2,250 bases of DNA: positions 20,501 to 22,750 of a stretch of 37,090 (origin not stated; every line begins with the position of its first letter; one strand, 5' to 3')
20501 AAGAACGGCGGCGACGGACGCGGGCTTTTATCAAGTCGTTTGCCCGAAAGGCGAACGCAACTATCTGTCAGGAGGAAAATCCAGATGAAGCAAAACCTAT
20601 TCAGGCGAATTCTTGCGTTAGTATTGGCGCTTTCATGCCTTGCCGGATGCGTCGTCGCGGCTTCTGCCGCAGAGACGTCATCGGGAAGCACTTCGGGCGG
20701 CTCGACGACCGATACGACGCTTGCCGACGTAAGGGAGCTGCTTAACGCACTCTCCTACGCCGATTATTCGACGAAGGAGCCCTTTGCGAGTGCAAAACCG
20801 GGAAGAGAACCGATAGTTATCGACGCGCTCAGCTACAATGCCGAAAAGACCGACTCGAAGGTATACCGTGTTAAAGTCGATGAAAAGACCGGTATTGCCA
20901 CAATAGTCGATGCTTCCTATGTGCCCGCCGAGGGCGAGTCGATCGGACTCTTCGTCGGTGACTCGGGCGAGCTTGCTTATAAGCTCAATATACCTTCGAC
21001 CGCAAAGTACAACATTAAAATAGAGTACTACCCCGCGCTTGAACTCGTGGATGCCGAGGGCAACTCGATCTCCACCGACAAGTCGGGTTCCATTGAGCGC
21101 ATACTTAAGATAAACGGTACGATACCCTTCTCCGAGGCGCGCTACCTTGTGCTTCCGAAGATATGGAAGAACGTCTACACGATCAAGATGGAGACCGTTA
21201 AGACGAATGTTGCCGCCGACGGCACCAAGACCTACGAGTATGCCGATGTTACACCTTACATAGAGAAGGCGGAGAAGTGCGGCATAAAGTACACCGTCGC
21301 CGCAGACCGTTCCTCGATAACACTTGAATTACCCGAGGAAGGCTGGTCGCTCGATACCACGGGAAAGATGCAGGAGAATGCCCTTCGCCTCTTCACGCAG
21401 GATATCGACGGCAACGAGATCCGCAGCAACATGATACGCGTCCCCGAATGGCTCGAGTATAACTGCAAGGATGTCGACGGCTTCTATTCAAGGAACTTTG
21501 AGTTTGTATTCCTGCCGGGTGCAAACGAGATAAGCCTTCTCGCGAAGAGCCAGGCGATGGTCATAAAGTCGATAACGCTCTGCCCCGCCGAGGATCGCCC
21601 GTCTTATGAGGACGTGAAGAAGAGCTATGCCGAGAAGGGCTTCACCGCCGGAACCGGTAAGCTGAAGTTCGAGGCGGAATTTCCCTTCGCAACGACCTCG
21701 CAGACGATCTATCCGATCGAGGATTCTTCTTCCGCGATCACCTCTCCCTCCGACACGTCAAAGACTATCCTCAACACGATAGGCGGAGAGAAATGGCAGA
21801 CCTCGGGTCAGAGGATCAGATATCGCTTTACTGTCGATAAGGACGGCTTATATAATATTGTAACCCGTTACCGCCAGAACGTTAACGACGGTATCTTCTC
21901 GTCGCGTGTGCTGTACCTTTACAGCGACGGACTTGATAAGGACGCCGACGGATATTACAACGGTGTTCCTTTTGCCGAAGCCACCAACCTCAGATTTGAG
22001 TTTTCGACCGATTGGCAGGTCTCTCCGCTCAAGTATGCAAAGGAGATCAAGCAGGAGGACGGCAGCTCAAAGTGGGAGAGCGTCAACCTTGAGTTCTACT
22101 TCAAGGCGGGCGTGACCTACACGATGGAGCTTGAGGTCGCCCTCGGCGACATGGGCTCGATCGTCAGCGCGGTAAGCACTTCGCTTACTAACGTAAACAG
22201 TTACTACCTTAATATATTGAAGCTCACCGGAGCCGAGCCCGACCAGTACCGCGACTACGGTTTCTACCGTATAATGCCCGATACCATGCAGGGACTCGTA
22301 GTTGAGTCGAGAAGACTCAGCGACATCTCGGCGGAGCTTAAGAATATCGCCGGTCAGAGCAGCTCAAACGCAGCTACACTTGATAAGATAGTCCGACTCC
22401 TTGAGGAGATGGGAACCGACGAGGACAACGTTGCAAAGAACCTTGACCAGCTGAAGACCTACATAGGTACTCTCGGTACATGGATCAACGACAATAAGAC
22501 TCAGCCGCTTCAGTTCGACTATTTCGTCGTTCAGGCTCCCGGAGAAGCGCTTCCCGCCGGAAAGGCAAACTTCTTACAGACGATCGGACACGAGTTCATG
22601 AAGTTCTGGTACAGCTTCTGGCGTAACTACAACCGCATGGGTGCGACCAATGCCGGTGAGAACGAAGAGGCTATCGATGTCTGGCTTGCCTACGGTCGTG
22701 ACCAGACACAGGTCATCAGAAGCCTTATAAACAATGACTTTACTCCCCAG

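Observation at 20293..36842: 16-kb seven-gene surface/transport operon with no characterised counterpart known to me: candidate undescribed system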

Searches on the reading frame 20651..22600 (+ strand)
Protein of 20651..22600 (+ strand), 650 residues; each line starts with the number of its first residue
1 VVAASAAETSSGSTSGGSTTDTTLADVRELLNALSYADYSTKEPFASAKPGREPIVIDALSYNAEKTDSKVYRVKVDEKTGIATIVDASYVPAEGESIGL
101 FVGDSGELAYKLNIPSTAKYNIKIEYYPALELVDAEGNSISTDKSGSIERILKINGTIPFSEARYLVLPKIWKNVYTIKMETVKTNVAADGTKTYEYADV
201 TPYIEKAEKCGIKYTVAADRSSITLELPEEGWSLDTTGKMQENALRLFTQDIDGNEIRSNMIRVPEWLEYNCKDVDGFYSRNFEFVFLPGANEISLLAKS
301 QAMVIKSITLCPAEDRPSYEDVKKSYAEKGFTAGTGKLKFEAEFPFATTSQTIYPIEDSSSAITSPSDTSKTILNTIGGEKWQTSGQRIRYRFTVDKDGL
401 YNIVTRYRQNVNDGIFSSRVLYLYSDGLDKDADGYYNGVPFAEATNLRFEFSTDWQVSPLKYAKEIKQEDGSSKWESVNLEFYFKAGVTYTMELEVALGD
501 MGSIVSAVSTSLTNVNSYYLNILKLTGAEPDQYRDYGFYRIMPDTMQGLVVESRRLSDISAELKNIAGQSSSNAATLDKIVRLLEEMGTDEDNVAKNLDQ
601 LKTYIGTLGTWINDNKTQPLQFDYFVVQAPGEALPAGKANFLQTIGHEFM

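Call 25: find_homologous_proteins(query=window:20651-22600:+, max_evalue=0.00001)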
Query window:20651-22600:+ (650 aa): 97 proteins with E <= 0.00001 among 8000 candidates.
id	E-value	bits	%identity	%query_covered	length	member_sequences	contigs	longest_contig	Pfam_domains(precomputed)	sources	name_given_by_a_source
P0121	8.6e-249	845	59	100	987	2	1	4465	-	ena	-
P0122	2.6e-165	570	48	99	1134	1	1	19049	PF13416.12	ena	-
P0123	2.9e-160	553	44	100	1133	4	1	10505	-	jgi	jgi:ABC-type glycerol-3-phosphate transport system substrate-binding protein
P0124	5.1e-157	542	47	97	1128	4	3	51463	-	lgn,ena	-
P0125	4.0e-153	529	46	98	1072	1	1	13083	PF13416.12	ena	-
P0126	6.1e-153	529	46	98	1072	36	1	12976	PF13416.12,PF01547.31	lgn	-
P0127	8.9e-152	525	45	97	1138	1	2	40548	PF13416.12,PF01547.31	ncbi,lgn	-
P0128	2.4e-151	524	46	100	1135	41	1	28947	-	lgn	-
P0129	3.7e-151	523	45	99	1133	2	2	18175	PF13416.12,PF01547.31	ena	-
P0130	4.9e-151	522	43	99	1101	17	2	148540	PF01547.31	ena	-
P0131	2.4e-150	520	44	99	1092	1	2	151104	PF01547.31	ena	-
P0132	2.0e-149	517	46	97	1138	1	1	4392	-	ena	-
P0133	2.2e-149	517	44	100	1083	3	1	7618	PF01547.31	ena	-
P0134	2.7e-149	517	45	97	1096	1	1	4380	PF13416.12,PF01547.31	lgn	-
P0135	4.6e-148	513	44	97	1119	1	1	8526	PF13416.12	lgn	-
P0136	1.2e-147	511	43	100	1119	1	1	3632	PF13416.12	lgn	-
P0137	1.5e-147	511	44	98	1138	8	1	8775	PF13416.12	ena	-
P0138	1.3e-146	508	43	100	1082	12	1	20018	PF01547.31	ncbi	-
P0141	1.1e-145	505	43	99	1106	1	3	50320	PF13416.12,PF01547.31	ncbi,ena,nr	ncbi:MAG: extracellular solute-binding protein [Clostridia bacterium]|nr:extracellular solute-bindin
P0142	1.7e-145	504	44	97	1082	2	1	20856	PF13416.12,PF01547.31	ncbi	-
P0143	1.7e-145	504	41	98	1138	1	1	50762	PF13416.12,PF01547.31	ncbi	-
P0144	3.3e-145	503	44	97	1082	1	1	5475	PF01547.31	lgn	-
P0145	7.0e-145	502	43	100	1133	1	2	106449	PF13416.12,PF01547.31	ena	-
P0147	7.9e-145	502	45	98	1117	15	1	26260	PF01547.31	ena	-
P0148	8.5e-145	502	44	100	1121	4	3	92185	PF13416.12,PF01547.31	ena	-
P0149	1.1e-144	502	44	99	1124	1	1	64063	PF13416.12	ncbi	-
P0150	1.5e-144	501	42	99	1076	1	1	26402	PF01547.31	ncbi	-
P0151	2.2e-144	501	44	97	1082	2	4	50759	PF01547.31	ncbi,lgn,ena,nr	ncbi:MAG: extracellular solute-binding protein [Clostridia bacterium]|nr:extracellular solute-bindin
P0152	2.7e-144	500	51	62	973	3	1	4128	PF13416.12,PF01547.31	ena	-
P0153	3.1e-144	500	44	99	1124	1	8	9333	PF13416.12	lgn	-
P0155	3.3e-144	500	42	99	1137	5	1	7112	PF01547.31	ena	-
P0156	3.6e-144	500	43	100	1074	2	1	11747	PF01547.31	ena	-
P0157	4.4e-144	500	42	100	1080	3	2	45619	PF13416.12,PF01547.31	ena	-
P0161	2.1e-143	497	41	98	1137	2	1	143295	PF13416.12,PF01547.31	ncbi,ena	-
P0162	4.2e-143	496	51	63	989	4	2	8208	PF13416.12,PF01547.31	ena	-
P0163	1.2e-142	495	42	97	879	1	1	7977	PF01547.31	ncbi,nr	ncbi:MAG: extracellular solute-binding protein [Clostridia bacterium]|nr:extracellular solute-bindin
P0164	1.2e-142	495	42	97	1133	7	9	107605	PF13416.12,PF01547.31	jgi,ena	-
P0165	1.3e-142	495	43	100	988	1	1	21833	PF13416.12,PF01547.31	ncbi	-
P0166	1.5e-142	494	42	99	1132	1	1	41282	PF01547.31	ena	-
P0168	2.4e-142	494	43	98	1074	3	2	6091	PF01547.31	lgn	-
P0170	2.5e-141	490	51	62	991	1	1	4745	PF13416.12,PF01547.31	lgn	-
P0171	6.0e-141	489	51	62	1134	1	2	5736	PF13416.12,PF01547.31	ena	-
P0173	1.4e-140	488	52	66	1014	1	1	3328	PF13416.12,PF01547.31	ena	-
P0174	2.5e-140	487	52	62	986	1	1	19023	PF13416.12,PF01547.31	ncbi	-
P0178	9.2e-139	482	43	98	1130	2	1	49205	PF13416.12,PF01547.31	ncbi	-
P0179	1.9e-137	478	52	62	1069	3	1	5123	PF13416.12,PF01547.31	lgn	-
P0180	3.6e-136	473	41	100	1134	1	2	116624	PF13416.12,PF01547.31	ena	-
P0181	6.6e-136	473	50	62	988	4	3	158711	PF13416.12,PF01547.31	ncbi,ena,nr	ncbi:MAG: extracellular solute-binding protein [Clostridia bacterium]|nr:extracellular solute-bindin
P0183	1.4e-135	471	41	100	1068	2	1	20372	PF13416.12,PF01547.31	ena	-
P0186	1.0e-134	469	42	99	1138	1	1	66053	PF13416.12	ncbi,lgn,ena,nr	ncbi:MAG: extracellular solute-binding protein [Clostridia bacterium]|nr:extracellular solute-bindin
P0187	4.1e-132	460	40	100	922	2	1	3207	PF01547.31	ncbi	-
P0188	2.0e-131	458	40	97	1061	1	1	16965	PF01547.31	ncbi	-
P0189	2.6e-130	454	41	100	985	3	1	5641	PF13416.12,PF01547.31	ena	-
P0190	2.5e-129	451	40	100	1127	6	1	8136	PF13416.12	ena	-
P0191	3.8e-129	450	49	63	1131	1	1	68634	PF01547.31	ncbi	-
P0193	5.9e-129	450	40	100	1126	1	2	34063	PF13416.12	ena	-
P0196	7.1e-119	416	46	62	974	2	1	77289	PF13416.12,PF01547.31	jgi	-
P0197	7.4e-116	406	38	100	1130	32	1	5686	PF01547.31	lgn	-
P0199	3.0e-108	381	44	62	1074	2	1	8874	PF13416.12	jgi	-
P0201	1.5e-102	362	36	99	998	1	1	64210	PF13416.12,PF01547.31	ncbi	-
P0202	9.6e-102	360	43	62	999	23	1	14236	PF13416.12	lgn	-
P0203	7.5e-101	357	38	85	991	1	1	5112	PF13416.12,PF01547.31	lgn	-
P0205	2.6e-95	338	36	91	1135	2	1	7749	PF01547.31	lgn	-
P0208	1.8e-85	306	33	100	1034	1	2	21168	PF13416.12,PF01547.31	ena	-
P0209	5.4e-84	301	33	95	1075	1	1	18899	PF13416.12,PF01547.31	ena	-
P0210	2.2e-82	296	36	63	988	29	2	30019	PF13416.12,PF01547.31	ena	-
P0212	3.7e-80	288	32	96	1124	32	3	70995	PF13416.12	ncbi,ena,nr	ncbi:MAG: extracellular solute-binding protein [Clostridia bacterium]|nr:extracellular solute-bindin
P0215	5.3e-62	228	33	62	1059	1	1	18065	PF13416.12,PF01547.31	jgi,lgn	-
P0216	3.0e-46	176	30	64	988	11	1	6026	PF13416.12,PF01547.31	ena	-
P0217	4.6e-30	123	25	62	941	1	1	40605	PF13416.12,PF01547.31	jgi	jgi:ABC-type glycerol-3-phosphate transport system substrate-binding protein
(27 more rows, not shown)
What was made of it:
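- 20585..24490 (+): 1301-aa lipoprotein solute-binding protein: LAGC lipobox, two CBM6/35-like beta-sandwiches, a helical bundle, a CUT1-type SBP fold and a helical C-terminal tail. Homologues of 1070-1140 aa share the N-terminal region (call 25).
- On CUT1 ABC importer (TC 3.A.1.1): The homologues carry PF01547 and PF13416 (call 25).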

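Call 46: predict_structure(alignment_id=A3)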
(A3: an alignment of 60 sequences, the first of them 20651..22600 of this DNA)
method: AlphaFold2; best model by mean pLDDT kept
length: 650 residues; sequences in the alignment: 60
mean_pLDDT: 93.2   pTM: 0.89
mean pLDDT of the five models: 93.2, 92.6, 92.2, 92.1, 91.6
residues with pLDDT >= 90: 592; 70-90: 35; 50-70: 2; < 50: 21
segments of 3 or more residues with pLDDT < 50: 1-21
pLDDT, mean of each block of 10 residues (from residue 1): 32 37 69 89 94 97 98 96 97 94 97 97 97 96 90 96 94 97 94 94 97 97 97 97 96 95 96 92 96 97 98 94 98 97 98 95 93 96 95 98 97 91 97 97 96 96 95 94 98 96 93 96 95 95 97 97 89 94 97 96 96 94 98 94 93
secondary structure, 60 per line:
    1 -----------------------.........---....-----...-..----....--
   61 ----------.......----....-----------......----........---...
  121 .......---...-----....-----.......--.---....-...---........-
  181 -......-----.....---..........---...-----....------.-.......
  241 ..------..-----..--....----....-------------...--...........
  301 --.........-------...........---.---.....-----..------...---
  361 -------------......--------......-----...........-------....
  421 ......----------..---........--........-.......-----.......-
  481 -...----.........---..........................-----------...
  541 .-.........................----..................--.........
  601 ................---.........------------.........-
elements in order: H24-32 H36-39 E55-58 E71-77 E82-85 E97-102 E107-114 E118-127 E131-133 E139-142 E148-154 H161-164 E166-168 E172-179 E182-187 E193-197 H201-210 E214-216 E222-225 H234-242 E260-263 E268-271 E285-287 E290-300 E303-311 H319-329 E337-341 E355-357 E374-379 E388-393 E399-409 E417-426 H442-446 E447-449 E452-459 E461-467 E473-479 E482-484 E489-497 H501-526 H538-541 H543-567 H572-589 H592-616 E620-628 H641-649
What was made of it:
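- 20813..22498 (+): N-terminal extension of the binding protein: beta-sandwich 1 (about aa 77-333), beta-sandwich 2 (about aa 359-519) and a four-helix spacer (about aa 523-638). The AlphaFold2 model has mean pLDDT 93.2 and pTM 0.89 (call 46).
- On CBM6 / CBM35 carbohydrate-binding modules: The model has pLDDT 93 (call 46).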

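Call 50: fold_search(model_id=the predicted structure, library=pdb)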
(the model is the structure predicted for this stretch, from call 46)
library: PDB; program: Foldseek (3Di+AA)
matches with E <= 10: 724; with E <= 0.001: 39
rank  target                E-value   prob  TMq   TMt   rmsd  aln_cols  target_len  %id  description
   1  8a1a_A                3.6e-06  0.97  0.14  0.08  20.7       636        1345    9  Structure of a leucinostatin derivative determined by host lattice display : L1F11V1 construct (released 2022-12-07)
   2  6qev_B                4.0e-06  0.97  0.14  0.08  21.3       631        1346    9  EngBF DARPin Fusion 4b B6 (released 2019-11-06)
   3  6f2p                  6.5e-06  1.00  0.14  0.10  19.4       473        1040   10  Structure of Paenibacillus xanthan lyase to 2.6 A resolution (released 2018-12-05)
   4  5x7o_A                7.6e-06  1.00  0.12  0.07  19.4       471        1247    8  Crystal structure of Paenibacillus sp. 598K alpha-1,6-glucosyltransferase (released 2017-07-26)
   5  6qep                  8.9e-06  0.95  0.13  0.08  20.6       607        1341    9  EngBF DARPin Fusion 4b H14 (released 2019-11-06)
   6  6qfk_A                1.5e-05  0.93  0.14  0.08  20.4       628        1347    9  EngBF DARPin Fusion 4b G10 (released 2019-11-06)
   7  8a19_A                1.6e-05  0.91  0.14  0.08  20.4       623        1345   10  Structure of a leucinostatin derivative determined by host lattice display : L1E4V1 construct (released 2022-12-07)
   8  9h99                  1.6e-05  0.75  0.11  0.08  26.4       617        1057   12  Native structure of the full-length pesticidal protein Cry1Ca18 at pH7, from crystals formed in vivo (released 2025-11-12)
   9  9ju0_CCC              1.8e-05  0.85  0.13  0.10  24.3       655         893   10  C-terminally truncated dextran dextrinase bound with acarbose (released 2025-09-03)
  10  9ju0_AAA              1.8e-05  0.90  0.13  0.10  21.3       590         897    9  C-terminally truncated dextran dextrinase bound with acarbose (released 2025-09-03)
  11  9ju0_BBB              1.8e-05  0.80  0.13  0.10  24.3       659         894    9  C-terminally truncated dextran dextrinase bound with acarbose (released 2025-09-03)
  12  6sh9_B                2.7e-05  0.90  0.13  0.08  19.8       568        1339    9  EngBF DARPin Fusion 4b D12 (released 2019-11-06)
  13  4w8j                  4.1e-05  0.87  0.13  0.09  27.2       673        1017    8  Structure of the full-length insecticidal protein Cry1Ac reveals intriguing details of toxin packaging into in vivo form (released 2014-09-17)
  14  2zxq                  5.6e-05  0.89  0.14  0.09  19.9       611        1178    9  Crystal structure of endo-alpha-N-acetylgalactosaminidase from Bifidobacterium longum (EngBF) (released 2009-06-16)
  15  8hhe_A                5.6e-05  0.66  0.10  0.10  23.0       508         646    8  Crystal structure of Cry5B from Bacillus thuringiensis at 4.5 A resolution (released 2022-12-07)
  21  2w1w_A                1.8e-04  1.00  0.14  0.60  14.4       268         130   10  Native structure of a family 35 carbohydrate binding module from Clostridium thermocellum (released 2009-01-20)
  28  2cdp_D                3.5e-04  1.00  0.15  0.61   8.9       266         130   10  Structure of a CBM6 in complex with neoagarohexaose (released 2006-02-08)
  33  2w1w_B                4.5e-04  1.00  0.13  0.55  14.7       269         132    9  Native structure of a family 35 carbohydrate binding module from Clostridium thermocellum (released 2009-01-20)
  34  2cdo_B                7.6e-04  1.00  0.15  0.58   8.8       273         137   10  structure of agarase carbohydrate binding module in complex with neoagarohexaose (released 2006-02-16)
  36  2cdo_C                7.6e-04  1.00  0.14  0.55  10.0       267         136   11  structure of agarase carbohydrate binding module in complex with neoagarohexaose (released 2006-02-16)
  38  2cdp_C                9.4e-04  1.00  0.14  0.58   9.5       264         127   11  Structure of a CBM6 in complex with neoagarohexaose (released 2006-02-08)
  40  2cdp_A                1.2e-03  1.00  0.13  0.53  10.1       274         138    9  Structure of a CBM6 in complex with neoagarohexaose (released 2006-02-08)
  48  2cdp_B                2.1e-03  1.00  0.14  0.58   9.7       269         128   10  Structure of a CBM6 in complex with neoagarohexaose (released 2006-02-08)
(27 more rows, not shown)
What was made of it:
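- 20813..22498 (+): It also matches the sandwich domains of multidomain glycan enzymes (call 50).
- On CBM6 / CBM35 carbohydrate-binding modules: Foldseek probability 1.0 with TM 0.53-0.61 to 2w1w, 2cdp and 2cdo (call 50).
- Closest known: CUT1-family ABC sugar importers. Different: The binding protein is three times the usual size, with CBM-like modules (calls 46, 50).
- The SBP N-terminus matches CBM6/35 (call 50).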
